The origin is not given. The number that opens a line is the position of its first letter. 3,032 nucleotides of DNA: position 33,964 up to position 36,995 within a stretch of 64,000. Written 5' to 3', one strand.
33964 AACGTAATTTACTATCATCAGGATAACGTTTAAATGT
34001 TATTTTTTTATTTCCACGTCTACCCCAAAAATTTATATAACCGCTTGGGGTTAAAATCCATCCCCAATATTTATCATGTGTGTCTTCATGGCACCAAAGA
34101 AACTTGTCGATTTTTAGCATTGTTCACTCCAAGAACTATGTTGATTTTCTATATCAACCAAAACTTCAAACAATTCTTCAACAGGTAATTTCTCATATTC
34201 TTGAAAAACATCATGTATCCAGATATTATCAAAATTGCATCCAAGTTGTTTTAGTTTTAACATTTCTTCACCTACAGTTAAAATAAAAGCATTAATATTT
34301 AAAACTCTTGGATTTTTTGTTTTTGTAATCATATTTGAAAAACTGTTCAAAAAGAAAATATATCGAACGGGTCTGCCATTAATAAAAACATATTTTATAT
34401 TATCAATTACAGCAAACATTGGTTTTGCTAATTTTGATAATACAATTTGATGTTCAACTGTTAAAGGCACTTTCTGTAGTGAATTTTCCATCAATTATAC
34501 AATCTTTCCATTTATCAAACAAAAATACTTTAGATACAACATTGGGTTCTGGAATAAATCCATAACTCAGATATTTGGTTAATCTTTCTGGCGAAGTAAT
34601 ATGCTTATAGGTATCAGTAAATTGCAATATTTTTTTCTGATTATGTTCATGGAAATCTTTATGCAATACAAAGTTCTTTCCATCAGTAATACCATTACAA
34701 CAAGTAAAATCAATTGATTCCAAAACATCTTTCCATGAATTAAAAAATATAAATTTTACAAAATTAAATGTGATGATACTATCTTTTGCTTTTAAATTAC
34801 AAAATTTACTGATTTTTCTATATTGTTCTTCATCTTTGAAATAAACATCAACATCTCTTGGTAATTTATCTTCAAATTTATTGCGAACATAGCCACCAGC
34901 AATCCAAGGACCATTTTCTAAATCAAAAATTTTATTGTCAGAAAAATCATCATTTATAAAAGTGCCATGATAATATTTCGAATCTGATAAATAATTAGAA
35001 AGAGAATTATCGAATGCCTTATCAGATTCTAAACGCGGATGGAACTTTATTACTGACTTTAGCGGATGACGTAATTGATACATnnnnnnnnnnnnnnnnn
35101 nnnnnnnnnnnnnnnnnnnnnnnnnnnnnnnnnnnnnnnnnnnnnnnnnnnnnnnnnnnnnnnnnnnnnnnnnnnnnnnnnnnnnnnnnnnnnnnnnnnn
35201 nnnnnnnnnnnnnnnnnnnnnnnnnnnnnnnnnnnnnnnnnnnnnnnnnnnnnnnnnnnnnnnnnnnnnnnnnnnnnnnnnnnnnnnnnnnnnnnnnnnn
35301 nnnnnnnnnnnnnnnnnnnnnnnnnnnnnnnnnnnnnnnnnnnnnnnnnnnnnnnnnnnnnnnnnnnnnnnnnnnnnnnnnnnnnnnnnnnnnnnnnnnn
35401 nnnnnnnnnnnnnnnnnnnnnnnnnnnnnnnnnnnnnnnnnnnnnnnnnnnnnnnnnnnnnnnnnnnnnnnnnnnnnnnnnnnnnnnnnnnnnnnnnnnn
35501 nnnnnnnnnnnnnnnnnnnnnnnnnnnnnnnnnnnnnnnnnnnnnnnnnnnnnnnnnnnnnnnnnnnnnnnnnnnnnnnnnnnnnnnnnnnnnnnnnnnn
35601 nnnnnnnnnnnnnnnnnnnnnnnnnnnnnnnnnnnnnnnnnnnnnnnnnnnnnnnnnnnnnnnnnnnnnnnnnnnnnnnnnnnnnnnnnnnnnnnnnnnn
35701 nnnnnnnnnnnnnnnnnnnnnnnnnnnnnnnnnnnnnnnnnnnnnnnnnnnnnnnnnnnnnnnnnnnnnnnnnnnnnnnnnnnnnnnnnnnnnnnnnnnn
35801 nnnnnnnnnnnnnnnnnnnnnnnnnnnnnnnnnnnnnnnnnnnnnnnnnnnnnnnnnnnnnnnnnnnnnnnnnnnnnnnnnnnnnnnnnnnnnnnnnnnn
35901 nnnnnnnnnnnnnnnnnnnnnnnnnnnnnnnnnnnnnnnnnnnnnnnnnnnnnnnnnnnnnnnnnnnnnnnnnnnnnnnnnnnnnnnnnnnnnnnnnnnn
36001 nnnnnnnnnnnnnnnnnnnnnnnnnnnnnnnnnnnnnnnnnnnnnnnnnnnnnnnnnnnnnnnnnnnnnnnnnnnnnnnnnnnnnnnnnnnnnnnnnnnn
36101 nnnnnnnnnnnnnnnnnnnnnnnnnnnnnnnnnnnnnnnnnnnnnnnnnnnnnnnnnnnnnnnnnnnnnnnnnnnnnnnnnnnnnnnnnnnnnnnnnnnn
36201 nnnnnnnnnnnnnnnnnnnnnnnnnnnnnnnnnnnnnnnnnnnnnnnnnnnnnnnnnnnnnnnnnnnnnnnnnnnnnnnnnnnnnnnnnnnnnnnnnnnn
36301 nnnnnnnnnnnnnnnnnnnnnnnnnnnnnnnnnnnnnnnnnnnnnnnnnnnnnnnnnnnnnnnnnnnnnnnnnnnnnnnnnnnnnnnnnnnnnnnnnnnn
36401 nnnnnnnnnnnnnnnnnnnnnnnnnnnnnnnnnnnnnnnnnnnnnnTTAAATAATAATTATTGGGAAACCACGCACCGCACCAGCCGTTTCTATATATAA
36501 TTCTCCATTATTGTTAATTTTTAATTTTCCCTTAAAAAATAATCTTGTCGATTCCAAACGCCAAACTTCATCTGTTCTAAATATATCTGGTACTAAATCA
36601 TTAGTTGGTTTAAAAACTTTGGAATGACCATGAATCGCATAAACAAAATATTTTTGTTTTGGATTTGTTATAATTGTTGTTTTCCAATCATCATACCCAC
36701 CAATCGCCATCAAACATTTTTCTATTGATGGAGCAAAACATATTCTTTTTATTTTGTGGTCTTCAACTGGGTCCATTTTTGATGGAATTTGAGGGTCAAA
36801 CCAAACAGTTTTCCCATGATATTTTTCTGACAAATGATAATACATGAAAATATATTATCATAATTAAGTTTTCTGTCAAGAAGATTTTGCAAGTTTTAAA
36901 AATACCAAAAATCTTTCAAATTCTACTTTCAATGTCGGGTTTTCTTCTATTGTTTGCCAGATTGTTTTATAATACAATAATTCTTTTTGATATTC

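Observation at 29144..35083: Minus-strand island of small genes carrying an ADP-ribose / nucleotide-signalling toolkit (WGR, HGT-type ART-like, SLOG-like, minimal NTase); the macro domain lies in an earlier operon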

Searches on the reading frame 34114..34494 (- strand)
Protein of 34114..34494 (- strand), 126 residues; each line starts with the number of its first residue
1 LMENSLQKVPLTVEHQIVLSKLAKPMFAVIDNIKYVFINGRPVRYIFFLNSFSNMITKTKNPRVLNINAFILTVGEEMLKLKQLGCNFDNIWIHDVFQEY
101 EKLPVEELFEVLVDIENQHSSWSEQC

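Call 3: search_protein_families(library=pfam, max_evalue=0.1, proteins=[window:34114-34494:-])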
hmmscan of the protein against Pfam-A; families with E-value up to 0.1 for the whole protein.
window:34114-34494:- (126 aa): 1 family
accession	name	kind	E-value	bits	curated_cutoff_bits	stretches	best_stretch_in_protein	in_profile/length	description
PF03621.18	MbtH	-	0.041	13.7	27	1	108-125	11-28/53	MbtH-like protein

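Call 4: search_protein_families(library=phrogs, max_evalue=0.01, proteins=[window:34114-34494:-])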
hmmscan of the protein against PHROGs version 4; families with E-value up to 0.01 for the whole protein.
window:34114-34494:- (126 aa): 0 families

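Call 34: search_protein_families(library=ncbifam, max_evalue=0.1, proteins=[window:34114-34494:-])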
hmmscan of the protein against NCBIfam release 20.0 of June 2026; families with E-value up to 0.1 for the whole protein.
window:34114-34494:- (126 aa): 0 families

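Call 73: search_protein_families(library=padloc, max_evalue=0.01, proteins=[window:34114-34494:-])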
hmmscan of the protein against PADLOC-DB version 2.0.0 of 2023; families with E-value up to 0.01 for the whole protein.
window:34114-34494:- (126 aa): 0 families

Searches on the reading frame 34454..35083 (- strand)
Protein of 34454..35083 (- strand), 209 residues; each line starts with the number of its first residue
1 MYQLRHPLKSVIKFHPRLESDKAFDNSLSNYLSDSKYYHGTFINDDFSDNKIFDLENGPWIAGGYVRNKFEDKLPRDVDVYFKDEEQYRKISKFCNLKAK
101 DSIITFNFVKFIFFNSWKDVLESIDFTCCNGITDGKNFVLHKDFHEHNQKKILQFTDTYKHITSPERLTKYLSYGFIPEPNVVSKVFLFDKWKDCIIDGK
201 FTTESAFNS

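Call 3: search_protein_families(library=pfam, max_evalue=0.1, proteins=[window:34454-35083:-])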
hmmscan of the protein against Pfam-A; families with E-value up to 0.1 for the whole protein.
window:34454-35083:- (209 aa): 0 families

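Call 4: search_protein_families(library=phrogs, max_evalue=0.01, proteins=[window:34454-35083:-])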
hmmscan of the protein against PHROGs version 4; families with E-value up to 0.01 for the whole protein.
window:34454-35083:- (209 aa): 3 families
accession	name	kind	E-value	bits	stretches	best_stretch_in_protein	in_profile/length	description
phrog_18122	-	unknown function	1.3e-10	42.3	1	105-176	107-181/365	-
phrog_4400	-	unknown function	2.5e-08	34.8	1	55-101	23-69/248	-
phrog_1614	-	DNA, RNA and nucleotide metabolism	1.1e-05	26.3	1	58-147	36-161/268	nucleotidyltransferase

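Call 9: search_protein_families(library=pfam, max_evalue=10, proteins=[window:34454-35083:-])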
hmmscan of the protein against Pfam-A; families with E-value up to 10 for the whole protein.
window:34454-35083:- (209 aa): 0 families

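Call 32: find_homologous_proteins(query=window:34454-35083:-, max_evalue=0.001)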
Query window:34454-35083:- (209 aa): 1 proteins with E <= 0.001 among 55 candidates.
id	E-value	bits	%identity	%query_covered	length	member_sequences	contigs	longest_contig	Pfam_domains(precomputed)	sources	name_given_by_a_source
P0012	2.1e-139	481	100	100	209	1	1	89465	PF26128.2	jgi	jgi:hypothetical protein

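Call 34: search_protein_families(library=ncbifam, max_evalue=0.1, proteins=[window:34454-35083:-])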
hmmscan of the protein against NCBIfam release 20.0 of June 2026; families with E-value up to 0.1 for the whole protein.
window:34454-35083:- (209 aa): 0 families

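Call 48: search_dna_similar(query=window:34454-35083:-, collection=phages, mode=protein, max_evalue=0.1)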
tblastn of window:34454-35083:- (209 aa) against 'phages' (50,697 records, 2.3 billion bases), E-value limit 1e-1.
Records with a match: 11; places in all: 11; records where one place covers at least 80% of the query: 0.
Best place of each record, by identity: <60% 11.
By first word of the organism name: Bacillus 6; Lysinibacillus 1; Psychrobacillus 1; Moorella 1; Aeromonas 1; Stenotrophomonas 1.
By host as written in the record: Bacillus subtilis BEST7003 2; Lysinibacillus capsici DO76 1; Bacillus subtilis 1; Bacillus subtilis Delta6 1; Psychrobacillus psychrodurans 1; Bacillus subtilis subsp. subtilis str. 168 1; Moorella thermoacetica DSM 103132 1; Aeromonas sp. 1; and 2 more.
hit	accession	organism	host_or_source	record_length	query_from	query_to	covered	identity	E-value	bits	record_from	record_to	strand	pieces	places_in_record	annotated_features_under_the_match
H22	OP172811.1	Lysinibacillus phage LC76P1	Lysinibacillus capsici DO76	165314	61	178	56%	39.2%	5e-12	70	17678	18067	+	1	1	hypothetical protein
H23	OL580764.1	Bacillus phage vB_BsuS-Goe14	Bacillus subtilis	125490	57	187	63%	31.8%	4e-8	59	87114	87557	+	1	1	hypothetical protein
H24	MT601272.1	Bacillus phage vB_BsuS-Goe11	Bacillus subtilis Delta6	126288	57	187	63%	31.8%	4e-8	59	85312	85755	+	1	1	hypothetical: hypothetical protein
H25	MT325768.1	Psychrobacillus phage Perkons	Psychrobacillus psychrodurans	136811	44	176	64%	30.9%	4e-8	58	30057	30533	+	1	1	hypothetical protein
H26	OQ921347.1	Bacillus phage SPbetaL7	Bacillus subtilis BEST7003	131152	57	187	63%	30.4%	5e-7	55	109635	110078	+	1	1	Gad2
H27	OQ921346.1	Bacillus phage SPbetaL6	Bacillus subtilis BEST7003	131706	57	187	63%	30.4%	5e-7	55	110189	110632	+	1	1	Gad2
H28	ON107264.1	Bacillus phage BUCT083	Bacillus subtilis subsp. subtilis str. ...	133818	57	187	63%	30.4%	7e-7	55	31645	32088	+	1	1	hypothetical protein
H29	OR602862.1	Moorella phage MTATph1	Moorella thermoacetica DSM 103132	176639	54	184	63%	29.3%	5e-10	64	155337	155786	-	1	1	hypothetical protein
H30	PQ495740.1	Aeromonas phage PhAER-3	Aeromonas sp.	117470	55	188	64%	26.1%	3e-2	41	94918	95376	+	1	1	hypothetical protein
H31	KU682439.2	Stenotrophomonas phage vB_SmaS-DLP_6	Stenotrophomonas maltophilia D1571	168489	58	179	58%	24.1%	8e-3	42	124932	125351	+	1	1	hypothetical protein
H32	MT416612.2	Bacillus phage YungSlug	Bacillus thuringiensis kurstaki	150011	54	176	59%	21.4%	5e-2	40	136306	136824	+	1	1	nucleotidyl transferase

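Call 52: get_annotated_region(hit=H26, flank=3000)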
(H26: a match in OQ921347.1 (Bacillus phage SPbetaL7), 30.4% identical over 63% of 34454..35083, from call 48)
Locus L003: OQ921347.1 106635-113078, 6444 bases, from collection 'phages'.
description: Bacillus phage SPbetaL7, complete genome.
organism: Bacillus phage SPbetaL7 (NCBI taxid 3053441)
taxonomy: Viruses; Duplodnaviria; Heunggongvirae; Uroviricota; Caudoviricetes; Spbetavirus
host: Bacillus subtilis BEST7003; source: soil; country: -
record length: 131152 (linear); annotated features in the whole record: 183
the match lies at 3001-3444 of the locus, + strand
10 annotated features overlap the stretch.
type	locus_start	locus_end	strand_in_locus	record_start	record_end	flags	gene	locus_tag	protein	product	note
CDS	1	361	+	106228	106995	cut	-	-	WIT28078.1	hypothetical protein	153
CDS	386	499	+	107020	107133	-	-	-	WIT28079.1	hypothetical protein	154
CDS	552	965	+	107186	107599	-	-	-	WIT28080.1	hypothetical protein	155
CDS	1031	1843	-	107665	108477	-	-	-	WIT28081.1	hypothetical protein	156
CDS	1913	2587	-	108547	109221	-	-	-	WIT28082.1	hypothetical protein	157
CDS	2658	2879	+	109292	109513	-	-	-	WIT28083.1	hypothetical protein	158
CDS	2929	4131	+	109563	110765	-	-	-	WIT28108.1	Gad2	159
CDS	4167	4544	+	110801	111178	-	-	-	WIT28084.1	hypothetical protein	160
CDS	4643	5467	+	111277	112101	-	-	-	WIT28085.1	hypothetical protein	161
CDS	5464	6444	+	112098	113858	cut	-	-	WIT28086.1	hypothetical protein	162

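Call 57: search_protein_families(library=pfam, max_evalue=0.01, proteins=[L003:2929-4131:+])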
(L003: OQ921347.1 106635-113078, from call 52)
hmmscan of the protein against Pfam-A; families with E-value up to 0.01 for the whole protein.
L003:2929-4131:+ (400 aa): 0 families

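Call 59: search_solved_structures(query=window:34454-35083:-, max_evalue=10, show_alignments=2)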
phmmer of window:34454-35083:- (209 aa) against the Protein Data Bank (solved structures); distinct sequences matched with E-value up to 10: 3.
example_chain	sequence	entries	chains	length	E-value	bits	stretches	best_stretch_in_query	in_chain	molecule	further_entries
3aqk_A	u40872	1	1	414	1.9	11.7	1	59-99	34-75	Poly(A) polymerase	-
3aqm_A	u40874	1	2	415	1.9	11.7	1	59-99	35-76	Poly(A) polymerase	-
3aql_A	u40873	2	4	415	1.9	11.7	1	59-99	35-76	Poly(A) polymerase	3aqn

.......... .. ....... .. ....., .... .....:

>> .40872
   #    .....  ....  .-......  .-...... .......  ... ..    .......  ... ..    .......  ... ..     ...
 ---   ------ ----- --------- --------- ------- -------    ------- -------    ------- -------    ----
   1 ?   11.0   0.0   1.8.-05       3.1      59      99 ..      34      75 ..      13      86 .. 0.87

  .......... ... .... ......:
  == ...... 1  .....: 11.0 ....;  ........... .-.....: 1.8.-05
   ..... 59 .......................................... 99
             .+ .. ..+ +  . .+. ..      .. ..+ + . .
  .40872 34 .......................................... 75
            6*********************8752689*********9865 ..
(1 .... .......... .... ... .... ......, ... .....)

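Call 61: get_annotated_region(hit=H22, flank=2500)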
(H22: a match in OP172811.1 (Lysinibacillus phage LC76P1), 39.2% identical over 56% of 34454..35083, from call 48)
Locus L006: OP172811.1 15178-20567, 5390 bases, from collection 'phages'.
description: Lysinibacillus phage LC76P1, complete genome.
organism: Lysinibacillus phage LC76P1 (NCBI taxid 2968682)
taxonomy: Viruses; Duplodnaviria; Heunggongvirae; Uroviricota; Caudoviricetes
host: Lysinibacillus capsici DO76; source: municipal sewage; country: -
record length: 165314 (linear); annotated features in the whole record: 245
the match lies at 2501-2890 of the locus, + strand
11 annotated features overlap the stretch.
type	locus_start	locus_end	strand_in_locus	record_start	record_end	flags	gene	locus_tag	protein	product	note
CDS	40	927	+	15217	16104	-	-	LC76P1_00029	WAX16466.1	hypothetical protein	-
CDS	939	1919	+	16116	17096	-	-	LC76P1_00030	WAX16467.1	hypothetical protein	-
CDS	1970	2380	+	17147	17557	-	-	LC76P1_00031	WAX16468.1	hypothetical protein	-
CDS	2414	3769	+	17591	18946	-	-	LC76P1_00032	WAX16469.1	hypothetical protein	-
CDS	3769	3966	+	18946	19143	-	-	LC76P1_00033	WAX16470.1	hypothetical protein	-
CDS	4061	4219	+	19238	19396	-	-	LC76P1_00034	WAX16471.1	hypothetical protein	-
CDS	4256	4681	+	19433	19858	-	-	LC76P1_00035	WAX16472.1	hypothetical protein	-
CDS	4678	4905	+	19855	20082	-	-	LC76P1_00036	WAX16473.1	hypothetical protein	-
CDS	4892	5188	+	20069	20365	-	-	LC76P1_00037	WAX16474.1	hypothetical protein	-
CDS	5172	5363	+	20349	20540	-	-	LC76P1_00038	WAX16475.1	hypothetical protein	-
CDS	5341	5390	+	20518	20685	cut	-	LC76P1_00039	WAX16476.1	hypothetical protein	-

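Call 62: get_annotated_region(hit=H29, flank=2500)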
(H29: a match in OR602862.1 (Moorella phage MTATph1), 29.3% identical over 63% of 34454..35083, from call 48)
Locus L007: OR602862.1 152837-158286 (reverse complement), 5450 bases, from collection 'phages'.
description: Moorella phage MTATph1, complete genome.
organism: Moorella phage MTATph1 (NCBI taxid 3090776)
taxonomy: Viruses; Duplodnaviria; Heunggongvirae; Uroviricota; Caudoviricetes
host: Moorella thermoacetica DSM 103132; source: -; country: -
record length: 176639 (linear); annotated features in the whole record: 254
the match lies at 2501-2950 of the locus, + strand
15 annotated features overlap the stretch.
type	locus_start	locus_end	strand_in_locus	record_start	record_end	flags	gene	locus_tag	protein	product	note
CDS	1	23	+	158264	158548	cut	-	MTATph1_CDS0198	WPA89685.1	hypothetical protein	-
CDS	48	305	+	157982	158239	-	-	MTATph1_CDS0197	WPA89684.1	hypothetical protein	-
CDS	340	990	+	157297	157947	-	-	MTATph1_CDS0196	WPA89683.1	hypothetical protein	-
CDS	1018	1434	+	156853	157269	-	-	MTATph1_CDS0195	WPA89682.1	hypothetical protein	-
CDS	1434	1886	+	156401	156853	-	-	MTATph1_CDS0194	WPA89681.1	hypothetical protein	-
CDS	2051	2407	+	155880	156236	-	-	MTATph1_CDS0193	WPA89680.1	hypothetical protein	-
CDS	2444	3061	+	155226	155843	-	-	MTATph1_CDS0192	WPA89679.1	hypothetical protein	-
CDS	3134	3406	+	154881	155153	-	-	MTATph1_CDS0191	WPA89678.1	hypothetical protein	-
CDS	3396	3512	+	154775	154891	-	-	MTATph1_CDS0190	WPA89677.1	hypothetical protein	-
CDS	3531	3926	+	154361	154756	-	-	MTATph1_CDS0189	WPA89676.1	hypothetical protein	-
CDS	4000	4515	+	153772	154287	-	-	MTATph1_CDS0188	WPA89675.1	peptidase HslV family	-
CDS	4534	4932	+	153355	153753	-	-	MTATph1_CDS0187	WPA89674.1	hypothetical protein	-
CDS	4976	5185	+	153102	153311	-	-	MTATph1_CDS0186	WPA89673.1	hypothetical protein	-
CDS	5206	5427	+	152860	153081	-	-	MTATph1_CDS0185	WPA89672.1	hypothetical protein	-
CDS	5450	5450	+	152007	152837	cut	-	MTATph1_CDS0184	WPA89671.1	hypothetical protein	-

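Call 63: get_annotated_region(hit=H25, flank=2500)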
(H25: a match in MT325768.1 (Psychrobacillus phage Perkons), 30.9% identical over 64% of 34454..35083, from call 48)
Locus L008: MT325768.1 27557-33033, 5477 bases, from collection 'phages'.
description: Psychrobacillus phage Perkons, complete genome.
organism: Psychrobacillus phage Perkons (NCBI taxid 2729574)
taxonomy: Viruses; Duplodnaviria; Heunggongvirae; Uroviricota; Caudoviricetes
host: Psychrobacillus psychrodurans; source: ice-free soil sample (4-10 cm depth) collected near Rasmussen hut; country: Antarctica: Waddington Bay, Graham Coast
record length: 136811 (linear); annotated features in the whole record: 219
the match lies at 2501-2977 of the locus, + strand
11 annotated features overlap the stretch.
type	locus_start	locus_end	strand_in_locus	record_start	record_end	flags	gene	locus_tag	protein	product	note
CDS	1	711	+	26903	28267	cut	-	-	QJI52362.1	putative DNA-sulfur modification-associated protein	ORF65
CDS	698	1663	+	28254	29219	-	-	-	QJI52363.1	putative integrase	ORF66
CDS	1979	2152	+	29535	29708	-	-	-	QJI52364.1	hypothetical protein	ORF67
CDS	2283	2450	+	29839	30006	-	-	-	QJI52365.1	hypothetical protein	ORF68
CDS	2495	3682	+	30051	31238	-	-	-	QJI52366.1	hypothetical protein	ORF69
CDS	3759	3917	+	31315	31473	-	-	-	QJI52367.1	hypothetical protein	ORF70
CDS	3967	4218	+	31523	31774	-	-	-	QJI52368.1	hypothetical protein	ORF71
CDS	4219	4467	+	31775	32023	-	-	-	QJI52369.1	hypothetical protein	ORF72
CDS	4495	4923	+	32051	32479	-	-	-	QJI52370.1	hypothetical protein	ORF73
CDS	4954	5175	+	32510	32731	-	-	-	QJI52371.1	hypothetical protein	ORF74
CDS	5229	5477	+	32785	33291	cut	-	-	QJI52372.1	hypothetical protein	ORF75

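Call 73: search_protein_families(library=padloc, max_evalue=0.01, proteins=[window:34454-35083:-])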
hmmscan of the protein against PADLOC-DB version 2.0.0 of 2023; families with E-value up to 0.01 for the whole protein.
window:34454-35083:- (209 aa): 0 families

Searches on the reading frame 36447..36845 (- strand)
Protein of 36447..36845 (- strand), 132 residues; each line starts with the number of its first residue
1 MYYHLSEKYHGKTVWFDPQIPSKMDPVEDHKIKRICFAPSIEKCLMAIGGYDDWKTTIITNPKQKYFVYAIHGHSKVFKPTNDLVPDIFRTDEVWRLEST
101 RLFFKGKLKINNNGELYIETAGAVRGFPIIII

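Call 9: search_protein_families(library=pfam, max_evalue=10, proteins=[window:36447-36845:-])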
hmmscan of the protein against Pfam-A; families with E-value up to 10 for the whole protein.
window:36447-36845:- (132 aa): 0 families

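Call 66: search_protein_families(library=phrogs, max_evalue=0.001, proteins=[window:36447-36845:-])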
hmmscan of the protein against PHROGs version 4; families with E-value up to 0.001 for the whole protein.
window:36447-36845:- (132 aa): 3 families
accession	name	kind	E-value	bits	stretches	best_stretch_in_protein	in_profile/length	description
phrog_5043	-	unknown function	2.5e-13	51.3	1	3-95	33-116/207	-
phrog_25542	-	unknown function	1.7e-10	41.9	1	3-116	2-110/154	-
phrog_10766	-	unknown function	0.0001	22.9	1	19-113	50-150/186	-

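Call 106: search_protein_families(library=pfam, max_evalue=0.01, proteins=[window:36447-36845:-])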
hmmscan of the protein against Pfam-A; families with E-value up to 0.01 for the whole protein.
window:36447-36845:- (132 aa): 0 families

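Call 113: search_dna_similar(query=window:36447-36845:-, collection=phages, mode=protein, max_evalue=0.001, max_rows=12)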
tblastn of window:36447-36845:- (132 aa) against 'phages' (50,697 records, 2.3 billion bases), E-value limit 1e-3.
Records with a match: 59; places in all: 59; records where one place covers at least 80% of the query: 52.
Best place of each record, by identity: <60% 59.
By first word of the organism name: Pseudomonas 51; Klebsiella 2; Serratia 2; Cronobacter 2; Burkholderia 1; Salmonella 1.
By host as written in the record: Pseudomonas aeruginosa 22; Pseudomonas aeruginosa PAO1 8; - 6; Pseudomonas putida KT2440 and Paw85 5; Pseudomonas sp. 2; Pseudomonas aeruginosa 147 2; Pseudomonas aeruginosa ATCC 10145 2; Klebsiella pneumoniae 2; and 9 more.
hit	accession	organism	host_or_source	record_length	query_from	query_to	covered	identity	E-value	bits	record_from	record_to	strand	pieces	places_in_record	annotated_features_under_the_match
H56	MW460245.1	Burkholderia phage BCSR5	Burkholderia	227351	1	110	83%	34.4%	2e-12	68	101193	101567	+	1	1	hypothetical protein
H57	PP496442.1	Pseudomonas phage vB_PpuM-Voja-6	Pseudomonas putida KT2440 and Paw85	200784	2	129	97%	29.0%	2e-4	45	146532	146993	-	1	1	hypothetical protein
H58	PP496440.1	Pseudomonas phage vB_PpuM-KoPa-5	Pseudomonas putida KT2440 and Paw85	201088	2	129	97%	29.0%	2e-4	45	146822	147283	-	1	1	hypothetical protein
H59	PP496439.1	Pseudomonas phage vB_PpuM-Amme-1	Pseudomonas putida KT2440 and Paw85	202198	2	129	97%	29.0%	2e-4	45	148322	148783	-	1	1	hypothetical protein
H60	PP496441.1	Pseudomonas phage vB_PpuM-Pori-4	Pseudomonas putida KT2440 and Paw85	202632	2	129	97%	29.0%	2e-4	45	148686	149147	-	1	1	hypothetical protein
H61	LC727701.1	Pseudomonas phage sp. NK1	Pseudomonas aeruginosa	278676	1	114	86%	32.5%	4e-7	53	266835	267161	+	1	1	hypothetical protein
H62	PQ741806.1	Pseudomonas phage Pa_AttikonH10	Pseudomonas aeruginosa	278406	1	120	91%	30.8%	1e-7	54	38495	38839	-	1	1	hypothetical protein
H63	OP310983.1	Pseudomonas phage Koomba boorn-mokiny kep-wari Wadjak 1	Pseudomonas aeruginosa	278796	1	120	91%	30.8%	1e-7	54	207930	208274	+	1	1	hypothetical protein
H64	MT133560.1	Pseudomonas phage fnug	Pseudomonas aeruginosa PAO1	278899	1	120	91%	30.8%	1e-7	54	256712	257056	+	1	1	hypothetical protein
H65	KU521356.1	Pseudomonas phage KTN4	Pseudomonas aeruginosa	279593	1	120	91%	30.8%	1e-7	54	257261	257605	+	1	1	hypothetical protein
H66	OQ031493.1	Pseudomonas phage MRostami-2023c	Pseudomonas sp.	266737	1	120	91%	30.8%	2e-7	54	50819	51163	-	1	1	record has no annotation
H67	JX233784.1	Pseudomonas phage PA7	Pseudomonas aeruginosa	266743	1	120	91%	30.8%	2e-7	54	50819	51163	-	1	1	hypothetical protein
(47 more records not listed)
